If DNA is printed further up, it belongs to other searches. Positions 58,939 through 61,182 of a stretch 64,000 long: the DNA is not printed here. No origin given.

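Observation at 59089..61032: Tail-fibre candidate built from about 26 tandem copies of a novel 12-residue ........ repeat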

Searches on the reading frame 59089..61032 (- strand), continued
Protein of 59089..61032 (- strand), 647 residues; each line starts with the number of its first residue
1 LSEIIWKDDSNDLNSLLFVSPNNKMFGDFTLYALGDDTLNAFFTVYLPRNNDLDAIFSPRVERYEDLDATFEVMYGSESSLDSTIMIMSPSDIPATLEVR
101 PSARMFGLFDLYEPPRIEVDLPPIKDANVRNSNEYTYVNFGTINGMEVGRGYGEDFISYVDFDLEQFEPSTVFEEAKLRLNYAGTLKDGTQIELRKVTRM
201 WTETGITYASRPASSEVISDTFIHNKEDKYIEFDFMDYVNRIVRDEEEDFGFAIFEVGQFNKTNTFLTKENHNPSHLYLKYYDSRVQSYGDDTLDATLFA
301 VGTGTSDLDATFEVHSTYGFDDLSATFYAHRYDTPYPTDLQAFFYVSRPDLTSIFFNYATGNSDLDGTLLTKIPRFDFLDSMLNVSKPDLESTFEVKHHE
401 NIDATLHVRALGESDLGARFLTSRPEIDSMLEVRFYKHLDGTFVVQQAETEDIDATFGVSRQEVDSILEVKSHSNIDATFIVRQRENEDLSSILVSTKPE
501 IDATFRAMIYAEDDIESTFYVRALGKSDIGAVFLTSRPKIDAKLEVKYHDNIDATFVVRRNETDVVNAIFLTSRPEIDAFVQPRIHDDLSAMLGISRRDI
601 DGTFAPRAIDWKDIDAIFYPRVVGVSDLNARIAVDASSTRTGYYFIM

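Call 26: find_encoding_contigs(protein=P0001, flank=10000, max_places=3)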
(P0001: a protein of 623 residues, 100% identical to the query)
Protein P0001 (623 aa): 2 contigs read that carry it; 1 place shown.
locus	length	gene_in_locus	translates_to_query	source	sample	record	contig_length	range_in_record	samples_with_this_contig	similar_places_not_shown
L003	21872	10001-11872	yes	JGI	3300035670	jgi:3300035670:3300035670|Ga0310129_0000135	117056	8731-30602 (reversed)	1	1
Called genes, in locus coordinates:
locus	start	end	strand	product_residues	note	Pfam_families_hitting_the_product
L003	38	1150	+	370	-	-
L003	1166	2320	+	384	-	PF27067:YomF_N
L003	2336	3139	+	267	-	-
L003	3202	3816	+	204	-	-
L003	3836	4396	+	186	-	-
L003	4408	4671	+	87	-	-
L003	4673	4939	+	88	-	-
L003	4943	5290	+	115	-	-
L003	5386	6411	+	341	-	-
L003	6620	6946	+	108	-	-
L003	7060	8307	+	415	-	PF00622:SPRY, PF00754:F5_F8_type_C, PF22633:F5_F8_type_C_2 (weak)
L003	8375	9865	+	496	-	-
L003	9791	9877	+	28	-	-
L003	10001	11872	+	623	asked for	PF24517:CBM96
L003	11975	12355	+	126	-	-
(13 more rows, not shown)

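Call 27: find_encoding_contigs(protein=P0010, flank=10000, max_places=2)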
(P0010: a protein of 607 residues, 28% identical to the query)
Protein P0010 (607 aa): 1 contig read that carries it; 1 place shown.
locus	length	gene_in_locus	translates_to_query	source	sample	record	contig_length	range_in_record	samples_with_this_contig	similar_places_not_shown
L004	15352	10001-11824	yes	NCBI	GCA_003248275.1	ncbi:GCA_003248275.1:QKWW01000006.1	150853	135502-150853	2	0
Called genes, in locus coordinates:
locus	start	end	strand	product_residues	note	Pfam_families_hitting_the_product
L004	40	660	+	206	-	PF20195:DUF6558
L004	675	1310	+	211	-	PF02839:CBM_5_12 (faint)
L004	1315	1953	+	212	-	PF20753:DUF6558_C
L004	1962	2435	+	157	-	PF05488:PAAR_motif (faint)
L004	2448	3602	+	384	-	PF27067:YomF_N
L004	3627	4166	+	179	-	-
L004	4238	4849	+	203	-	-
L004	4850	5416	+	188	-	-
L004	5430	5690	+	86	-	-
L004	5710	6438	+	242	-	PF00754:F5_F8_type_C, PF22633:F5_F8_type_C_2 (weak)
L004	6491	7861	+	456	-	PF13385:Laminin_G_3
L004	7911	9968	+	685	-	-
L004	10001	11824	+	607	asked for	PF24517:CBM96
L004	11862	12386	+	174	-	PF05105:Phage_holin_4_1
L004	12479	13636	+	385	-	-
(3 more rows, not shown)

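Call 28: find_homologous_proteins(query=A1, max_evalue=0.00001)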
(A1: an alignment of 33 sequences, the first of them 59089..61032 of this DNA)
Query A1 (33 sequences) (647 aa, profile of the alignment): 48 proteins with E <= 0.00001 among 8000 candidates.
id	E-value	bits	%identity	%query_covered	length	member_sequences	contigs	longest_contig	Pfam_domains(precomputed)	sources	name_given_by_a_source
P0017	9.7e-283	957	27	99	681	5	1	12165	PF24517.3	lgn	-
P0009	1.0e-282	957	28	99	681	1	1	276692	PF24517.3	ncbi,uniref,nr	ncbi:DNRLRE domain-containing protein [Paenibacillus sp. LK1]|uniref:DNRLRE domain-containing protei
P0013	1.3e-279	947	29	99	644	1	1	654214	PF24517.3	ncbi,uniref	ncbi:DNRLRE domain-containing protein [Paenibacillus sp. NPDC057886]|uniref:DNRLRE domain-containing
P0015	5.8e-278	941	29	98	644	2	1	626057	PF24517.3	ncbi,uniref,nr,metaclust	ncbi:DNRLRE domain-containing protein [Paenibacillus sp. O199]|uniref:CBM96 family carbohydrate-bind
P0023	7.4e-278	941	28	99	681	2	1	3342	PF24517.3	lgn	-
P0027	9.3e-277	937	27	99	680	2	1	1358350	PF24517.3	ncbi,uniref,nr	ncbi:DNRLRE domain-containing protein [Paenibacillus xylanexedens]|uniref:DNRLRE domain-containing p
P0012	9.6e-277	937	29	98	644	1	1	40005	PF24517.3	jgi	-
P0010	1.0e-271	921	28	98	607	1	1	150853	PF24517.3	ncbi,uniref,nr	ncbi:DNRLRE domain-containing protein [Paenibacillus silvae]|uniref:Carbohydrate-binding module fami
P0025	3.4e-267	906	27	99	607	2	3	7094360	PF24517.3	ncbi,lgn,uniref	ncbi:DNRLRE domain-containing protein [Paenibacillus sp. FSL L8-0435]|uniref:CBM96 family carbohydra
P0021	8.0e-263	891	30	90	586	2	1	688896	PF24517.3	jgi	-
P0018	8.9e-255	865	29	98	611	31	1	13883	PF24517.3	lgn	-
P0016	1.3e-253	861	30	92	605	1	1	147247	PF24517.3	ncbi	ncbi:UNVERIFIED_CONTAM: hypothetical protein ABIC26_002825 [Paenibacillus sp. PvR008]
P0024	2.2e-252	857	29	100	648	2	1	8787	PF24517.3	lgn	-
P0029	9.3e-252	855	28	98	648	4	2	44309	PF24517.3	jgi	-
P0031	1.8e-246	837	29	97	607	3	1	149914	PF24517.3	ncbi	ncbi:DNRLRE domain-containing protein [Paenibacillus sp. TH7-28]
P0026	6.4e-246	835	27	97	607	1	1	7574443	PF24517.3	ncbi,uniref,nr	ncbi:DNRLRE domain-containing protein [Paenibacillus oralis]|uniref:DNRLRE domain-containing protein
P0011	7.3e-244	829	27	97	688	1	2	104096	PF24517.3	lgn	-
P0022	1.2e-240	818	28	98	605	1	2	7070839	PF24517.3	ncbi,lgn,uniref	ncbi:DNRLRE domain-containing protein [Paenibacillus sp. FSL H3-0286]|uniref:DNRLRE domain-containin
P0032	8.8e-235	799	27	96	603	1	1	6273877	PF24517.3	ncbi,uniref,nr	ncbi:DNRLRE domain-containing protein [Paenibacillus tianjinensis]|uniref:DNRLRE domain-containing p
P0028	5.3e-230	783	28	98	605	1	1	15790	PF24517.3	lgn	-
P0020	1.0e-216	739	31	82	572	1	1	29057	PF24517.3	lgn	-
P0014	4.9e-215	733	32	80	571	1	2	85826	PF24517.3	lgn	-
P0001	5.1e-214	730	100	96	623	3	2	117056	PF24517.3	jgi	jgi:hypothetical protein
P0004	2.2e-213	728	34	98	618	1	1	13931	PF24517.3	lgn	-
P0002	2.1e-206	705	77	100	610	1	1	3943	PF24517.3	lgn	-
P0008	2.0e-203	695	28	99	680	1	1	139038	PF24517.3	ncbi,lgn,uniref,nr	ncbi:DNRLRE domain-containing protein [Paenibacillus sp. J5C_2022]|uniref:DNRLRE domain-containing p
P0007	8.8e-191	653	32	82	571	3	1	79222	PF24517.3,PF06848.18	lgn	-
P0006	1.5e-189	649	33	81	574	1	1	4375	PF24517.3,PF06848.18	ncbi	ncbi:DNRLRE domain-containing protein [Streptomyces sp. NPDC057927]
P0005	1.9e-183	629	32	98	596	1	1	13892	PF24517.3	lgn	-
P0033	3.3e-158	546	23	85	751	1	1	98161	PF24517.3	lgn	-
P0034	3.3e-137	476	24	91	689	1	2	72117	PF24517.3,PF06848.18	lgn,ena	-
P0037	8.9e-24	102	32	21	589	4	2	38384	PF13573.13,PF24517.3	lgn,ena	-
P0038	1.1e-23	101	30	18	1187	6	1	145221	PF13585.13,PF24517.3,PF02884.23,PF02278.27,PF08124.18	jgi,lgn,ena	-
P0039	6.0e-18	82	28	25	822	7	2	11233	PF24517.3,PF14200.13,PF00652.29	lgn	-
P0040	8.4e-18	82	31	18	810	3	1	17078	PF00362.25,PF00092.35,PF24517.3,PF25106.2,PF18911.7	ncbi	-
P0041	1.5e-15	74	27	25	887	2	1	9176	PF00801.27,PF24517.3,PF00149.34,PF01835.26,PF18911.7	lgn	-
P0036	9.1e-15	72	39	14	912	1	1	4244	PF00801.27,PF24517.3,PF18911.7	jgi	jgi:PKD repeat protein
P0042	1.0e-14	72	26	22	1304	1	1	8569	PF07495.20,PF22352.3,PF16820.12,PF00801.27,PF18981.7,PF24517.3,PF14524.13,PF16403.12,PF01835.26,PF19077.7,PF18911.7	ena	-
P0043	7.2e-14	69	30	25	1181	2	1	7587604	PF24517.3,PF18962.8,PF11721.15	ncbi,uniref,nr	ncbi:DNRLRE domain-containing protein [Dyadobacter sp. NIV53]|uniref:CBM96 family carbohydrate-bindi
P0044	5.6e-12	63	27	24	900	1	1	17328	PF24517.3,PF18962.8,PF11721.15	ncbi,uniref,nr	ncbi:DNRLRE domain-containing protein [Dyadobacter flavalbus]|uniref:DNRLRE domain-containing protei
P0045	3.5e-11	60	23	17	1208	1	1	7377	PF01839.30,PF21348.4,PF01833.31,PF24517.3,PF20144.6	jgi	-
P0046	8.3e-11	59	26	18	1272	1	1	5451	PF24517.3,PF00149.34,PF16656.12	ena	-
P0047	3.6e-9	53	27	17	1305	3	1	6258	PF07602.18,PF01833.31,PF24517.3,PF00688.25,PF22842.4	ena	-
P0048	4.3e-9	53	23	15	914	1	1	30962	PF13927.13,PF24517.3,PF18962.8,PF07995.18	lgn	-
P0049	1.1e-7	49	32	19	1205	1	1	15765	PF22352.3,PF00801.27,PF24517.3,PF07995.18,PF18911.7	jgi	jgi:PKD repeat protein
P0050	6.6e-7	46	30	19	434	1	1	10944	PF24517.3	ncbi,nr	ncbi:MAG: DNRLRE domain-containing protein, partial [Chloroflexota bacterium]|nr:DNRLRE domain-conta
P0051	7.3e-6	42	27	13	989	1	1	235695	PF17963.8,PF17892.8,PF24517.3,PF18962.8,PF17803.8,PF13860.13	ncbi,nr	ncbi:Ig-like domain-containing protein [bacterium]|nr:Ig-like domain-containing protein [bacterium]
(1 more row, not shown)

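Call 32: fold_search(model_id=the predicted structure, library=pdb)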
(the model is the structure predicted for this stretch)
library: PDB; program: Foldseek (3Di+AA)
matches with E <= 10: 744; with E <= 0.001: 4
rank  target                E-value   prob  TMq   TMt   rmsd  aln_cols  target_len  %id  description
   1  8wab_A                2.5e-08  1.00  0.23  0.78   3.5       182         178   21  Crystal structure of a chondroitin sulfate-binding carbohydrate binding module of a chondroitinase (released 2024-01-17)
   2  8wab_B                3.0e-08  1.00  0.23  0.79   2.9       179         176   21  Crystal structure of a chondroitin sulfate-binding carbohydrate binding module of a chondroitinase (released 2024-01-17)
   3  7vbo                  4.9e-06  1.00  0.21  0.67   4.3       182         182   18  Alginate binding domain CBM (released 2022-09-07)
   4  8fxs_A                7.6e-04  1.00  0.15  0.29   9.3       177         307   18  Crystal structure of human pro-TGF-beta2 in complex with Nb9 (released 2023-06-21)
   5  8fxv_A                2.4e-03  1.00  0.15  0.28   8.9       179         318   18  Crystal structure of human proTGF-beta2 in complex with Nb18 (released 2023-06-21)
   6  7l2z_D                2.9e-03  0.85  0.11  0.11  17.4       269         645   14  Bacterial cellulose synthase BcsB hexamer (released 2021-03-24)
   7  4yci_B                3.1e-03  1.00  0.19  0.56   4.9       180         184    8  non-latent pro-bone morphogenetic protein 9 (released 2015-03-04)
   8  8fxs_B                3.5e-03  1.00  0.16  0.31   9.0       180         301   18  Crystal structure of human pro-TGF-beta2 in complex with Nb9 (released 2023-06-21)
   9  4yci_A                4.8e-03  1.00  0.18  0.52   7.5       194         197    9  non-latent pro-bone morphogenetic protein 9 (released 2015-03-04)
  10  7l2z_A                5.0e-03  0.75  0.11  0.11  17.8       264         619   13  Bacterial cellulose synthase BcsB hexamer (released 2021-03-24)
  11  9b8v_G                5.0e-03  0.75  0.11  0.10  17.8       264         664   13  AlphaFold2 informed cryo-EM model of the E. coli cellulose synthase BcsAG3B6 complex (released 2025-02-19)
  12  6yg8_D                6.1e-03  0.80  0.11  0.11  17.1       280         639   12  Cryo-EM structure of a BcsB pentamer in the context of an assembled Bcs macrocomplex (released 2021-02-24)
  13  4ycg_B                6.4e-03  1.00  0.19  0.53   5.0       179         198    8  Pro-bone morphogenetic protein 9 (released 2015-03-04)
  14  8vsd_E                7.4e-03  1.00  0.17  0.31  10.8       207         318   14  avb8/L-TGF-b1/GARP (released 2024-09-11)
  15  4ycg_A                8.2e-03  1.00  0.19  0.55   5.0       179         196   10  Pro-bone morphogenetic protein 9 (released 2015-03-04)
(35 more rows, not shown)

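Call 33: get_annotated_region(hit=H9, flank=6000)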
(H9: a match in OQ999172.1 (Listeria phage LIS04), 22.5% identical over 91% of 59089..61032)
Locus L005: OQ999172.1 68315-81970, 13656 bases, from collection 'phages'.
description: Listeria phage LIS04, complete genome.
organism: Listeria phage LIS04 (NCBI taxid 3058626)
taxonomy: Viruses; Duplodnaviria; Heunggongvirae; Uroviricota; Caudoviricetes; Thornevirus; Thornevirus SP15
host: Listeria innocua ATCC 51742; source: paddy soil; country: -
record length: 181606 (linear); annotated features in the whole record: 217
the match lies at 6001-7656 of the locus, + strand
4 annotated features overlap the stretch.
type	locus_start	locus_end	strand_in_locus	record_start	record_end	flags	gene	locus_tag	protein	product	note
CDS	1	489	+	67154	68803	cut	-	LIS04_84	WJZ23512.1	hypothetical protein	-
CDS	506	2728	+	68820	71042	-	-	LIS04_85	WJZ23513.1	regulator of chromosome condensation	regulator of chromosome condensation, RCC1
CDS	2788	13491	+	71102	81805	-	-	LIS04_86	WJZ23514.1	pectin lyase fold/virulence factor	-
CDS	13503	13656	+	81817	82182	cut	-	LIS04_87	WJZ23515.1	hypothetical protein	-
